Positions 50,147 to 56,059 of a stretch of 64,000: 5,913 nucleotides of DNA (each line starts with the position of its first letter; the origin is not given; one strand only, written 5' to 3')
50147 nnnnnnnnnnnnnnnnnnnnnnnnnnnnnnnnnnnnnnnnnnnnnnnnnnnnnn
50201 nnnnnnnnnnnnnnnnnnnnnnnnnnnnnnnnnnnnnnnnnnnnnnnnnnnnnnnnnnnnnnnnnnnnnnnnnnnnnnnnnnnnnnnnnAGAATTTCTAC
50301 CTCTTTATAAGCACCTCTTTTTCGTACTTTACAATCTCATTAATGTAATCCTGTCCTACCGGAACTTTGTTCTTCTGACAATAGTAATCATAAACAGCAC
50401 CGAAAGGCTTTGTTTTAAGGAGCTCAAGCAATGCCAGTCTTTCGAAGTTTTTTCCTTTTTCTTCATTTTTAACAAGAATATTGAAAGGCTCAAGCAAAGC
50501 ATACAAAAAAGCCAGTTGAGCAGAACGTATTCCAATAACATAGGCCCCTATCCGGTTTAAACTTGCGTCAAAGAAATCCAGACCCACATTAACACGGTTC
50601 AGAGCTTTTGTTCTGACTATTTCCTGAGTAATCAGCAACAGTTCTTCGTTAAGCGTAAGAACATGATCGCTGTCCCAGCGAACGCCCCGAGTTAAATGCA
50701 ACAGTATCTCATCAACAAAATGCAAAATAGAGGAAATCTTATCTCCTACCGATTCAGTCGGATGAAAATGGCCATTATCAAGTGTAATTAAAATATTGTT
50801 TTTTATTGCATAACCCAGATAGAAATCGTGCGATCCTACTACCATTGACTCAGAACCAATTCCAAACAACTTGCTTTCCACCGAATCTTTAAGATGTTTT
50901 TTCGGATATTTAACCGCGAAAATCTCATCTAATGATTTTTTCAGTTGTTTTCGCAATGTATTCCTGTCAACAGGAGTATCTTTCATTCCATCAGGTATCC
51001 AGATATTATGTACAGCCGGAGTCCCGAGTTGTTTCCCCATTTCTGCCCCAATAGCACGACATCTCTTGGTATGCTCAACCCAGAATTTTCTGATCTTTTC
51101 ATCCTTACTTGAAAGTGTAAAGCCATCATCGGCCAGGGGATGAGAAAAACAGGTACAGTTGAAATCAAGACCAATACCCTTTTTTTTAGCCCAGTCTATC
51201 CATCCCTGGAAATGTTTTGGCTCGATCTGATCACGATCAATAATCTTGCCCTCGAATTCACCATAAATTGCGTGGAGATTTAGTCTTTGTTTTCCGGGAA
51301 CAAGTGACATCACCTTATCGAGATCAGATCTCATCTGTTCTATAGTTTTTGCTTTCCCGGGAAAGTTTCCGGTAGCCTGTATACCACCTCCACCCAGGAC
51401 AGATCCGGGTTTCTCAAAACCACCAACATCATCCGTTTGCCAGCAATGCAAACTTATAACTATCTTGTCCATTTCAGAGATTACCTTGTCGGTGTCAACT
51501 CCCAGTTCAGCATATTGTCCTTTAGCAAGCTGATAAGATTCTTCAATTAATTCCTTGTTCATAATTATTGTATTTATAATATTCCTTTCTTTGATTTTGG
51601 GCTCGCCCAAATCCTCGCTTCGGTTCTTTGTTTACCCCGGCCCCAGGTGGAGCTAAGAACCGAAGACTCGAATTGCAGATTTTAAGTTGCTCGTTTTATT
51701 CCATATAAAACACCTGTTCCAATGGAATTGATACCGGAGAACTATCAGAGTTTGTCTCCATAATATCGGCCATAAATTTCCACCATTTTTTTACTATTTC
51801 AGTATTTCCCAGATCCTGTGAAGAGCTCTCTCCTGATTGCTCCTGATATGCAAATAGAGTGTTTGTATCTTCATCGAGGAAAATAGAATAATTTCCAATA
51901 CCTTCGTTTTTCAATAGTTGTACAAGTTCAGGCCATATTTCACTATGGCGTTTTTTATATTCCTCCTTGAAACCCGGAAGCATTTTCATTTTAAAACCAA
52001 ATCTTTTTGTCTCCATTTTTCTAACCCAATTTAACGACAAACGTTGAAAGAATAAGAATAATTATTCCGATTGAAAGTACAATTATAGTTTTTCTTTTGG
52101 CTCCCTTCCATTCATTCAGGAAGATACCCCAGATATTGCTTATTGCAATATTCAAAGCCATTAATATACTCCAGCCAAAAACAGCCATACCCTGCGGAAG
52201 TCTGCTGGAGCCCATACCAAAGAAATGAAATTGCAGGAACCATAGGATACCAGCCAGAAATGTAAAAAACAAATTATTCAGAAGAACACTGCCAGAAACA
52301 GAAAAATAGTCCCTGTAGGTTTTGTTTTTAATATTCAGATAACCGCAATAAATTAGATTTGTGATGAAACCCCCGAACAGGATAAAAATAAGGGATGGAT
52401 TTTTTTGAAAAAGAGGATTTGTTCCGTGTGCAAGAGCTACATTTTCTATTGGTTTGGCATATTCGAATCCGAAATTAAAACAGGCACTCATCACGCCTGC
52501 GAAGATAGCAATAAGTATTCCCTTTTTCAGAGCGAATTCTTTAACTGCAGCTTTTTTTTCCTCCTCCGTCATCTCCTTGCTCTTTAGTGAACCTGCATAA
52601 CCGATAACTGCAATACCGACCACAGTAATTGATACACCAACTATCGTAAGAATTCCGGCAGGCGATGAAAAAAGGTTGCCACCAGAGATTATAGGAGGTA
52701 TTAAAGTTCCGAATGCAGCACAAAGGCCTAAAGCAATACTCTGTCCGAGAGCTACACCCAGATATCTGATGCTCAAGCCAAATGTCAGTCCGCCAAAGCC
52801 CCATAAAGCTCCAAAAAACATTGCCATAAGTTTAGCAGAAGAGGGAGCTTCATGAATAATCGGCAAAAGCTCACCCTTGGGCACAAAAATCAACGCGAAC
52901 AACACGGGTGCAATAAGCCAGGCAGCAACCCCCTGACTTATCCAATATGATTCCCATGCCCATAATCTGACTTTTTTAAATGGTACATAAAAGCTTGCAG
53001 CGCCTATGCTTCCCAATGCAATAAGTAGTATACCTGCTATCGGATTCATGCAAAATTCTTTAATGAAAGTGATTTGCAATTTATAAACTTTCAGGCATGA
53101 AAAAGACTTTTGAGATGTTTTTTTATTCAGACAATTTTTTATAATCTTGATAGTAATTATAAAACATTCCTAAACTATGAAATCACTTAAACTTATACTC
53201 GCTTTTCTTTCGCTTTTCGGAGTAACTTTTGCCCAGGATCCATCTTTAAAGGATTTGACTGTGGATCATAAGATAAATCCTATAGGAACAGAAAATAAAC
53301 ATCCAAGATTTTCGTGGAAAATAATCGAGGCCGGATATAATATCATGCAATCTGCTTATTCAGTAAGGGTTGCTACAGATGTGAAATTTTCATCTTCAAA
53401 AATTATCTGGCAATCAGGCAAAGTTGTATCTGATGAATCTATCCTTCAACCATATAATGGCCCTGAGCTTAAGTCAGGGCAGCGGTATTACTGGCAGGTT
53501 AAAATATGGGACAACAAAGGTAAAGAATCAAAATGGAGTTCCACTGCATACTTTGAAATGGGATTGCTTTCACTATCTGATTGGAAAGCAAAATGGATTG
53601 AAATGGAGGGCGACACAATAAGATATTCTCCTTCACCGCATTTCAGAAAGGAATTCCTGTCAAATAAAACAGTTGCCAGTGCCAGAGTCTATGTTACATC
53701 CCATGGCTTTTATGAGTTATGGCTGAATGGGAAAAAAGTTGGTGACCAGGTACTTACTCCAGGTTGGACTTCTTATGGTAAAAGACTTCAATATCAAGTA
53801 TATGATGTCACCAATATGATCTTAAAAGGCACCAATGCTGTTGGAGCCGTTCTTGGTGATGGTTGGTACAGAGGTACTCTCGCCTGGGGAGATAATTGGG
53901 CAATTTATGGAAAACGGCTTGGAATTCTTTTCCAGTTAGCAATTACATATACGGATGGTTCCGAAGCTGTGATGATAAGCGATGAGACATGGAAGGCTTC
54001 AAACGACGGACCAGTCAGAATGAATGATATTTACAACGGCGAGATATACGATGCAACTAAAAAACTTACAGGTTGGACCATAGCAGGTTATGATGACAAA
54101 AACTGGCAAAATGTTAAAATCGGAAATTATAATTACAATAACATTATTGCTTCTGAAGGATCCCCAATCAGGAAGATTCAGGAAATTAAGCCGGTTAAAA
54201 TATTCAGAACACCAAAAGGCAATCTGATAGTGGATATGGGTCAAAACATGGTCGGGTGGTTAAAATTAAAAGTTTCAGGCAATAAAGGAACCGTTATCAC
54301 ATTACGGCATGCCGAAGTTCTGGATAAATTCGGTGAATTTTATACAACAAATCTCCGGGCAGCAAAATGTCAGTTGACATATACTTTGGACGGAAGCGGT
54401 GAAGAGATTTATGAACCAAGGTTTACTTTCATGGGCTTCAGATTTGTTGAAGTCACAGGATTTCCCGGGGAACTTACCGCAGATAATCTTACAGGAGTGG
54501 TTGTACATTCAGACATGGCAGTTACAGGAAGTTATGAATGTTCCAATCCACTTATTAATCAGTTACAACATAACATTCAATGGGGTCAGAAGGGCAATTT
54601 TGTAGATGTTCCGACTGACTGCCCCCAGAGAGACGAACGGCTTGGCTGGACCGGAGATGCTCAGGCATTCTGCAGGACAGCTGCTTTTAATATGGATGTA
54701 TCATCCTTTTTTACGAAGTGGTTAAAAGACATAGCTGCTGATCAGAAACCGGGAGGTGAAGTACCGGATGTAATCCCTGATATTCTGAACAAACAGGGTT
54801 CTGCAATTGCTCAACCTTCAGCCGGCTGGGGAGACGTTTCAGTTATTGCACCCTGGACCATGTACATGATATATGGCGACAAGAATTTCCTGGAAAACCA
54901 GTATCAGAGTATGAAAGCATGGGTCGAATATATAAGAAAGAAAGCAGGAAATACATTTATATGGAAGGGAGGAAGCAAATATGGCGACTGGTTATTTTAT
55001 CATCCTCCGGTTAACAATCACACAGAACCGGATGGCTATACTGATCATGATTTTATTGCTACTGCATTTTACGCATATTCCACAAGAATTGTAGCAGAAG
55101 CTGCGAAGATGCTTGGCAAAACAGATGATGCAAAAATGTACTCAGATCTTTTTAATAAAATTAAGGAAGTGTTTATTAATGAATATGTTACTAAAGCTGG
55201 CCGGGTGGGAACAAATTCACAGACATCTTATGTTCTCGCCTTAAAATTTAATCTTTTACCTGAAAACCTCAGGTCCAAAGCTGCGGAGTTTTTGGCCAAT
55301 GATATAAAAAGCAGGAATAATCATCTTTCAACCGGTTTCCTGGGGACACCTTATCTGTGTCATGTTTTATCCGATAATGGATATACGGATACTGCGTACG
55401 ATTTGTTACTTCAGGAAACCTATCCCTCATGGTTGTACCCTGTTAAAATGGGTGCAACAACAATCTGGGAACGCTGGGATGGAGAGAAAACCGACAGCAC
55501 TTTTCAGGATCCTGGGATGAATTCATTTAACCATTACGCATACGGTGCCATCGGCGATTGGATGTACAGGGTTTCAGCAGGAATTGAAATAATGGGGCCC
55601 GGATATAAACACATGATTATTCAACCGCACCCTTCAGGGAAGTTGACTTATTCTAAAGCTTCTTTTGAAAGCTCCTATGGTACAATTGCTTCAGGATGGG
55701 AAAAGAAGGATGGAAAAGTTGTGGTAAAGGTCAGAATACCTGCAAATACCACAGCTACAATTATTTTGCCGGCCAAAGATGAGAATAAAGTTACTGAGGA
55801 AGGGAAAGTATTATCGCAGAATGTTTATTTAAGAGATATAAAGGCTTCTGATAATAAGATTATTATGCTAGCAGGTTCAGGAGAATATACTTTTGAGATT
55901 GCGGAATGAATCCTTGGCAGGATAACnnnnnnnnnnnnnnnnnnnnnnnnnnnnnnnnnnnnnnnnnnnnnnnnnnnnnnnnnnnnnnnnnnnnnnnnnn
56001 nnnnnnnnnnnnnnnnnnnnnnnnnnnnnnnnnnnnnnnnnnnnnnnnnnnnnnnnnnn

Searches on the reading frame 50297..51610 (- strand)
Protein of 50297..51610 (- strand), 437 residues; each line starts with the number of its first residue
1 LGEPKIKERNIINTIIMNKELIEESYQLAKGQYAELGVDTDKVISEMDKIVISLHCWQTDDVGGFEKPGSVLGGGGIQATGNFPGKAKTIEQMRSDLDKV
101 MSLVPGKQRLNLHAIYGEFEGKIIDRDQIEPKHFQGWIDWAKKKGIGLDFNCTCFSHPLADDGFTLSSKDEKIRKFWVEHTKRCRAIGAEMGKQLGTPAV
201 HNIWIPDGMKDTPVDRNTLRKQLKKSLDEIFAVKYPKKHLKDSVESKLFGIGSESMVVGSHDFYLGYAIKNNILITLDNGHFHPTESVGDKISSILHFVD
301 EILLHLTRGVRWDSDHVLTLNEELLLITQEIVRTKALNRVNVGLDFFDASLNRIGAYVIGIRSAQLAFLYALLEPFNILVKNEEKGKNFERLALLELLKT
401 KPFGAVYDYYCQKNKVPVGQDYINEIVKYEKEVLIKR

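Call 59: search_protein_families(library=pfam, proteins=[window:50297-51610:-], max_evalue=0.01)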
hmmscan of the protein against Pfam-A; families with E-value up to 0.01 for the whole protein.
window:50297-51610:- (437 aa): 1 family
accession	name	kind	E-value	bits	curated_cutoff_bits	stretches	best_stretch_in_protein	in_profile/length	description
PF06134.17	RhaA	-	1.2e-183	611.5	22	1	22-437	3-417/417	L-rhamnose isomerase (RhaA)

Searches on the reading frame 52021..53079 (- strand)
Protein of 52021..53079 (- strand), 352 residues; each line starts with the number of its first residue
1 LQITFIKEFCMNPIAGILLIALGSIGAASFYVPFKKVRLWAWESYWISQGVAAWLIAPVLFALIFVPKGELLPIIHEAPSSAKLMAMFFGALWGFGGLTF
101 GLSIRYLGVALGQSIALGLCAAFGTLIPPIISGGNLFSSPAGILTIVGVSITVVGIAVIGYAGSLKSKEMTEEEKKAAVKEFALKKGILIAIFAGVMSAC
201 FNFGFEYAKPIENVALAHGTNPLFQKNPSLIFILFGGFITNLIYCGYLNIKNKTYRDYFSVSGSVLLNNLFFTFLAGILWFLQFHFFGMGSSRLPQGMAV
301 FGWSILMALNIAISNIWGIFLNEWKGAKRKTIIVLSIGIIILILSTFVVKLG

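Call 59: search_protein_families(library=pfam, proteins=[window:52021-53079:-], max_evalue=0.01)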
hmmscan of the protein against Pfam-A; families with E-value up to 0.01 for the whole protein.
window:52021-53079:- (352 aa): 1 family
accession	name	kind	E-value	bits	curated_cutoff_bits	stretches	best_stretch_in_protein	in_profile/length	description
PF06379.18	RhaT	-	3.3e-68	230.9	27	1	14-352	6-341/344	L-rhamnose-proton symport protein (RhaT)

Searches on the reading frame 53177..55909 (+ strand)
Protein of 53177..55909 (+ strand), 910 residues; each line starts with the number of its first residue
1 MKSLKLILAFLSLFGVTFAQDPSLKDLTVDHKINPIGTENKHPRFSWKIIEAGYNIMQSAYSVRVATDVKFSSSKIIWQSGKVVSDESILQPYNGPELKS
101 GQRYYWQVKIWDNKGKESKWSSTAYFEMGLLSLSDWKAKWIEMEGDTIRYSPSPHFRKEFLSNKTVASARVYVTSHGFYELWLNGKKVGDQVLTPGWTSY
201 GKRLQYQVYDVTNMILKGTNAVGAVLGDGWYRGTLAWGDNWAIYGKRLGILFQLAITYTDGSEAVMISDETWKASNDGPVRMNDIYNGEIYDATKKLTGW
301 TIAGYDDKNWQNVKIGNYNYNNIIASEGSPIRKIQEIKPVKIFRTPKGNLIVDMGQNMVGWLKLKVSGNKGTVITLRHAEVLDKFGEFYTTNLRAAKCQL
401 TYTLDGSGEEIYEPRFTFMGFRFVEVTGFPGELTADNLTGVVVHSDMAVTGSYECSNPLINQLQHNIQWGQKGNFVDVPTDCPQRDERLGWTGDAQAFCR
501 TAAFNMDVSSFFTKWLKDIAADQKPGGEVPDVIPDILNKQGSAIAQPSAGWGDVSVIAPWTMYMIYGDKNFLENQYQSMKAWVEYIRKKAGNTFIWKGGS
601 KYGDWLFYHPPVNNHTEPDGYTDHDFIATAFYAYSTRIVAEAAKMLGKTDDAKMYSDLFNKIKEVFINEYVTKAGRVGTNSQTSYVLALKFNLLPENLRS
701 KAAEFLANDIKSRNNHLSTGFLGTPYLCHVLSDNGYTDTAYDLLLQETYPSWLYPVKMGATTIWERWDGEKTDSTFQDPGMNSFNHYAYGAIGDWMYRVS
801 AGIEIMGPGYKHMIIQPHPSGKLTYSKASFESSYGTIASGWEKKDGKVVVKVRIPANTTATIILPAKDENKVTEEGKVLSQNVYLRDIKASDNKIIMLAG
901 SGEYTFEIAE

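Call 59: search_protein_families(library=pfam, proteins=[window:53177-55909:+], max_evalue=0.01)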
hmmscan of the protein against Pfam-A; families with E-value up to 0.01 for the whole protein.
window:53177-55909:+ (910 aa): 5 families
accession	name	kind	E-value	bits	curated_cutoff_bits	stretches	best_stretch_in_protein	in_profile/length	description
PF17389.8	Bac_rhamnosid6H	-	4.1e-130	434.4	24.5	1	450-798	3-337/339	Bacterial alpha-L-rhamnosidase 6 hairpin glycosidase domain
PF08531.16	Bac_rhamnosid_N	-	1e-57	195.2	25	1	164-334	1-171/172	Alpha-L-rhamnosidase N-terminal domain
PF25788.1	Ig_Rha78A_N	-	2.6e-37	127.7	27.4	1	25-132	2-105/105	Rha78A-like, N-terminal immunoglobulin domain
PF05592.18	Bac_rhamnosid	-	5e-36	123.1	22.2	1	344-444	2-102/102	Bacterial alpha-L-rhamnosidase concanavalin-like domain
PF17390.7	Bac_rhamnosid_C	-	3.4e-23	81.7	22.1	1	802-877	1-76/78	Bacterial alpha-L-rhamnosidase C-terminal domain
